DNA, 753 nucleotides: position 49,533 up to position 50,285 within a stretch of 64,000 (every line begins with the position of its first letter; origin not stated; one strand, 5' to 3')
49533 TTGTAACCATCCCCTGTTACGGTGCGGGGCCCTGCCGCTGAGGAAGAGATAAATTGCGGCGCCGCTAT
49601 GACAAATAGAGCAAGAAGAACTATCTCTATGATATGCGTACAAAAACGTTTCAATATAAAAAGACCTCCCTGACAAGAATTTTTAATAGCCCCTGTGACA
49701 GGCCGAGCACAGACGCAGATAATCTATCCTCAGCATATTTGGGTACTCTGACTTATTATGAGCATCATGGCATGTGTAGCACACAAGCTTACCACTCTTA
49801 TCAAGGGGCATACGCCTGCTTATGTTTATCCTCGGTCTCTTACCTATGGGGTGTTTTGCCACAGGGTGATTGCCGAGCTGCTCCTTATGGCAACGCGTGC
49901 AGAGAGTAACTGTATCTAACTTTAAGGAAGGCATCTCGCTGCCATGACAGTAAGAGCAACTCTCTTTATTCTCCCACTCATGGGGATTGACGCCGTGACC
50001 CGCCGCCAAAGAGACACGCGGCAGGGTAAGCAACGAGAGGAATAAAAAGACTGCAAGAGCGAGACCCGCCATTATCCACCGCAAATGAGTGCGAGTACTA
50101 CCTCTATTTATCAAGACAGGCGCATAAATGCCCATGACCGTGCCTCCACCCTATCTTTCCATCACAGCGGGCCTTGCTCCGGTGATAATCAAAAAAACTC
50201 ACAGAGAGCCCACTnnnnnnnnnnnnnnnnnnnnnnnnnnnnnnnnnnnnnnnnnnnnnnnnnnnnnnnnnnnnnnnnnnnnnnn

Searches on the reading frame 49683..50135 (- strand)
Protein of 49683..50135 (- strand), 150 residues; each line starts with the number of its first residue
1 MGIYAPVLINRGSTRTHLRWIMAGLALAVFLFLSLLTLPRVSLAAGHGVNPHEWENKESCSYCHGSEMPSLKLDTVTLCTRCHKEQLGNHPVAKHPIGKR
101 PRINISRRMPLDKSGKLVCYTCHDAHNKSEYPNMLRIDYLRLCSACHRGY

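Call 5: search_protein_families(library=pfam, proteins=[window:49683-50135:-], max_evalue=0.01)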
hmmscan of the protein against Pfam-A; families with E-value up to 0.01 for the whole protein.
window:49683-50135:- (150 aa): 3 families
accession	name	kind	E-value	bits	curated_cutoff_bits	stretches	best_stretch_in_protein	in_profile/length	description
PF09699.15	Paired_CXXCH_1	-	1.5e-08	34.6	20.6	1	115-148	7-37/41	Doubled CXXCH motif (Paired_CXXCH_1)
PF14537.11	Cytochrom_c3_2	-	5.9e-07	30.3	25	1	56-147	5-78/79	Cytochrome c3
PF14522.11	Cytochrome_C7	-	3.3e-06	27.3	24.8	1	47-84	31-67/67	Cytochrome c7 and related cytochrome c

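Call 6: search_protein_families(library=ncbifam, proteins=[window:49683-50135:-], max_evalue=0.01)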
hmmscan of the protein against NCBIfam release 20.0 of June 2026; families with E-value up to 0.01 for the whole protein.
window:49683-50135:- (150 aa): 6 families
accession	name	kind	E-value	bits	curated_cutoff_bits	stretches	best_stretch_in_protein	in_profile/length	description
TIGR01905.1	paired_CXXCH_1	subfamily_domain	1.7e-08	34.2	25.2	1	119-148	9-37/41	doubled CXXCH domain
NF041028.1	decahem_GSU2203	exception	2.7e-05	23.5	325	1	55-149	123-209/317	GSU2203 family decaheme c-type cytochrome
TIGR04257.1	nanowire_3heme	domain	7.2e-05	22.9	40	0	50-84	44-75/75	c(7)-type cytochrome triheme domain-containing protein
TIGR03508.1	decahem_SO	subfamily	7.6e-05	22.3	192.2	1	119-148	192-220/258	DmsE family decaheme c-type cytochrome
NF040968.1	FeS_ExtO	equivalog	0.0054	15.6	200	0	39-150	20-140/416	selenite/tellurite reduction operon b-type cytochrome iron-sulfur cluster-binding subunit ExtO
NF040967.1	cytc_ExtN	equivalog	0.0065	15.3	200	0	40-150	21-140/415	selenite/tellurite reduction operon c-type cytochrome ExtN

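Call 59: search_solved_structures(query=window:49683-50135:-, max_evalue=1, show_alignments=1)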
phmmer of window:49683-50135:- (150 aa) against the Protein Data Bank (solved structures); distinct sequences matched with E-value up to 1: 9.
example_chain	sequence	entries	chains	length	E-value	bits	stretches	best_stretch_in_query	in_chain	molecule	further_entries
9yuq_N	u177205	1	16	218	0.0033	20.2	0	113-147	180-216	Putative multiheme cytochrome c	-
6qvm_A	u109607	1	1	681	0.031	17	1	79-149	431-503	Multiheme cytochrome cf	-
7c52_C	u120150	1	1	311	0.087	15.6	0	105-141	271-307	Photosynthetic reaction center cytochrome c subunit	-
1eys_C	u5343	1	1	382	0.1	15.3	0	105-142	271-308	PHOTOSYNTHETIC REACTION CENTER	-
5b5m_C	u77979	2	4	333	0.12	15.1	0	105-140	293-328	Photosynthetic reaction center cytochrome c subunit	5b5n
4n4j_A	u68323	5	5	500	0.13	15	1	55-91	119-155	hydroxylamine oxidoreductase | Similar to hydroxylamine oxidoreductase hao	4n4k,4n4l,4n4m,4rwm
3wmm_C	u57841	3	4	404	0.2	14.4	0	105-142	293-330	Photosynthetic reaction center C subunit | Photosynthetic reaction center cytochrome c subunit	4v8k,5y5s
7tfs_A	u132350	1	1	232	0.2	14.4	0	105-148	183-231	Cytochrome c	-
2gvs_A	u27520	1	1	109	0.68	12.7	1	56-115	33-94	chemosensory protein CSP-sg4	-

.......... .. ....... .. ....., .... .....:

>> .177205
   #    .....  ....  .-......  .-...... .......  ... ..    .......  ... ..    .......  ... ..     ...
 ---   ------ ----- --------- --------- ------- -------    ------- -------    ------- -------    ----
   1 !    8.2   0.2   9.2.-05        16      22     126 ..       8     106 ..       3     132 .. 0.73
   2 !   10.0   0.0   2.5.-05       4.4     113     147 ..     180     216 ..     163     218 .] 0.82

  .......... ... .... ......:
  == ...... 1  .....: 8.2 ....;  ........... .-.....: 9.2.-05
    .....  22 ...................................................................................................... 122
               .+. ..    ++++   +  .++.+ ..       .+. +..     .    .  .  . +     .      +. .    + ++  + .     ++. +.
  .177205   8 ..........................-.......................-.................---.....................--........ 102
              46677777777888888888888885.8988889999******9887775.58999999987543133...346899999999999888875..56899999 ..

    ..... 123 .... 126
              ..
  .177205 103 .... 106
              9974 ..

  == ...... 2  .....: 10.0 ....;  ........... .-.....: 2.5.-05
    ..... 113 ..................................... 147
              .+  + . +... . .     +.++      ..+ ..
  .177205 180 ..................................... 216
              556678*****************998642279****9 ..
